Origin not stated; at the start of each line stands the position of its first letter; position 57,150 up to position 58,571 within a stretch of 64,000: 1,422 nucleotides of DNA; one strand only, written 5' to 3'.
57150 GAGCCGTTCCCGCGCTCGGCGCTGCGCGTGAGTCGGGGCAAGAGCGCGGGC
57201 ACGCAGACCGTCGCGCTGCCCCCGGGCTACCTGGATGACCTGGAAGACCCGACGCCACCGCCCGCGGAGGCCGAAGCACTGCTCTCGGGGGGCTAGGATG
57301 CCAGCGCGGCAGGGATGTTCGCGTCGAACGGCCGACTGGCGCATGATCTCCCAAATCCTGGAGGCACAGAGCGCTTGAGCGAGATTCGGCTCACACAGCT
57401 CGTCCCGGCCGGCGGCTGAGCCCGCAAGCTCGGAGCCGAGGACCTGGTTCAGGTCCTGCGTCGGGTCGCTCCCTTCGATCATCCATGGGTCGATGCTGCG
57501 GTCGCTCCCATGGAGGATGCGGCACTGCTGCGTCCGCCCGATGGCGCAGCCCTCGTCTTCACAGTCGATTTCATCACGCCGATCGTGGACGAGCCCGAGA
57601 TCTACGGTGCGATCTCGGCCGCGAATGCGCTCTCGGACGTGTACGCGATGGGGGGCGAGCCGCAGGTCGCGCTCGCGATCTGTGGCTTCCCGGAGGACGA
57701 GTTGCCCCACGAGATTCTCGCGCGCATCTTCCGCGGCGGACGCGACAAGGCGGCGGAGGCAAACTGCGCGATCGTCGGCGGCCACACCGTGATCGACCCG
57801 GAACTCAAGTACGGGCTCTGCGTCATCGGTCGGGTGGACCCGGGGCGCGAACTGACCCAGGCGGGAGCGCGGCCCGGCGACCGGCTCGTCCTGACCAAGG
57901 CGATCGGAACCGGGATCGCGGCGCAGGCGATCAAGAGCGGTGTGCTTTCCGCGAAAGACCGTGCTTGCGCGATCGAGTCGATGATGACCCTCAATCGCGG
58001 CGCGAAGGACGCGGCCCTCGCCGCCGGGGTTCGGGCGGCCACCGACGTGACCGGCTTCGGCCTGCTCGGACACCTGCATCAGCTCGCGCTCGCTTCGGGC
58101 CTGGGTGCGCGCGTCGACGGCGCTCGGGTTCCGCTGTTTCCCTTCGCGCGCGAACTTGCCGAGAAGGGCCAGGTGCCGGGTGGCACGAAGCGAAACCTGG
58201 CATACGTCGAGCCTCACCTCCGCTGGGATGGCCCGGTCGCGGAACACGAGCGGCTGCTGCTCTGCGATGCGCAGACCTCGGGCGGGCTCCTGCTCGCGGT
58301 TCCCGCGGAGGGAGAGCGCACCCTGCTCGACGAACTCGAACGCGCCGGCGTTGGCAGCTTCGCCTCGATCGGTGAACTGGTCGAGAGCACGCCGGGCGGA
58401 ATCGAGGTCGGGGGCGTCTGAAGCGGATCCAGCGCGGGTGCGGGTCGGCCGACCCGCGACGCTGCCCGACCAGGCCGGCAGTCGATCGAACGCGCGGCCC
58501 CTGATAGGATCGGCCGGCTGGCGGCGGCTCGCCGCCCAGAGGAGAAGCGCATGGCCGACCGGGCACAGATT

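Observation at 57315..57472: selD is a selenoprotein: an in-frame UGA at the catalytic Cys position plus a SECIS-like hairpin, missed by ORF calling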

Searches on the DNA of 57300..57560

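Call 7: search_rna_families(source=window, start=57300, end=57560, threshold=evalue, max_evalue=10, show_alignments=3)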
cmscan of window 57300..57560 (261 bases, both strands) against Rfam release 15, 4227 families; matches with E-value up to 10: 2.
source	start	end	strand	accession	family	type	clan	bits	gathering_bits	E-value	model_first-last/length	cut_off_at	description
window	57542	57560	+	RF02448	SpR20_sRNA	Gene; sRNA;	-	14.5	45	1.1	1-19/45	3'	Streptococcus sRNA SpR20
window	57513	57537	+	RF01837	toga_FSE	Cis-reg; frameshift_element;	-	13.2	40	8.5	1-29/29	no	togavirus ribosomal frameshift element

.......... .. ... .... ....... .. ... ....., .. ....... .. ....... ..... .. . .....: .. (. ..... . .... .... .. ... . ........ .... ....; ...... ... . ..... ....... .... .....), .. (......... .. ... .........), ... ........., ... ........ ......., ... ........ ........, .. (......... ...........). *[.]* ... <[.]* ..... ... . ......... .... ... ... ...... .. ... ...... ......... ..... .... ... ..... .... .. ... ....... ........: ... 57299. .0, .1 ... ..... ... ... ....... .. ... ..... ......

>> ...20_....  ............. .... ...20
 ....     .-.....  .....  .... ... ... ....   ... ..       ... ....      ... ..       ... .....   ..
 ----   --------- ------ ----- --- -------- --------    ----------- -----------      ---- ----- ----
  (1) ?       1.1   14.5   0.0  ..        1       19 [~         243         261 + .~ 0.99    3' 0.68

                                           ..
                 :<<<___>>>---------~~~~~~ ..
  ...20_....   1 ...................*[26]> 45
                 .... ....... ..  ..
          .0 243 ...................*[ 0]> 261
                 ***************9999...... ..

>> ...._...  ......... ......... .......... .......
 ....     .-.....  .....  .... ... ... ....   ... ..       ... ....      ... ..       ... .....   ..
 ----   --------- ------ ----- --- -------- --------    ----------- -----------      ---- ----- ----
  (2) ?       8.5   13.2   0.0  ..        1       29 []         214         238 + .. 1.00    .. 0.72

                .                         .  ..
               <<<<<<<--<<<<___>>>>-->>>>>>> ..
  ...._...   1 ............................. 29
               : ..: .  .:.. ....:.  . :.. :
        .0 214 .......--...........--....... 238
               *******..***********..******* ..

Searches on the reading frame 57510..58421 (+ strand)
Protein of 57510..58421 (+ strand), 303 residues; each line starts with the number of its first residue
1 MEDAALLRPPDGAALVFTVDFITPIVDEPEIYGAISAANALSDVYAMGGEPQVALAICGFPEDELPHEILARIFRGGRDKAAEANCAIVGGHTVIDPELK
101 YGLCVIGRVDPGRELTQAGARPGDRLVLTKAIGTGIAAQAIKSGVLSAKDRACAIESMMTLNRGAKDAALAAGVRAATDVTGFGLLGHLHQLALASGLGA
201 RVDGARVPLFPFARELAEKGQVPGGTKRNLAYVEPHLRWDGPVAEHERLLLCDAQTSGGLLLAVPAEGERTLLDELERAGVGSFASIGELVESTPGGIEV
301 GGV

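Call 13: find_encoding_contigs(protein=window:57510-58421:+, flank=10000, max_places=10)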
Protein window:57510-58421:+ (303 aa): 1 contig read that carries it; 1 place shown.
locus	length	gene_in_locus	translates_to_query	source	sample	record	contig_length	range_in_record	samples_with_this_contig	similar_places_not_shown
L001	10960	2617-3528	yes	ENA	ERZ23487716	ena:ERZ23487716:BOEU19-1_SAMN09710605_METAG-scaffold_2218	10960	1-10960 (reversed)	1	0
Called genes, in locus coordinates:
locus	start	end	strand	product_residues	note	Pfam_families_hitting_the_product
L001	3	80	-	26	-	?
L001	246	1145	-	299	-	PF23441:SDR (faint), PF00106:adh_short, PF08659:KR (faint), PF13561:adh_short_C2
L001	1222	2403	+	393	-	PF01207:Dus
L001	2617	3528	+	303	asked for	PF00586:AIRS, PF02769:AIRS_C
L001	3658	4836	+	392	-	PF00144:Beta-lactamase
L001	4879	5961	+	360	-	PF03480:DctP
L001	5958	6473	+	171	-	PF04290:DctQ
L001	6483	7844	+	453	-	PF06808:DctM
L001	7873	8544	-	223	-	PF01699:Na_Ca_ex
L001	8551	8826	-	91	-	PF01699:Na_Ca_ex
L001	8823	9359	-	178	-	PF00731:AIRC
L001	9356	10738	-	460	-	PF06965:Na_H_antiport_1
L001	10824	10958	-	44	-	?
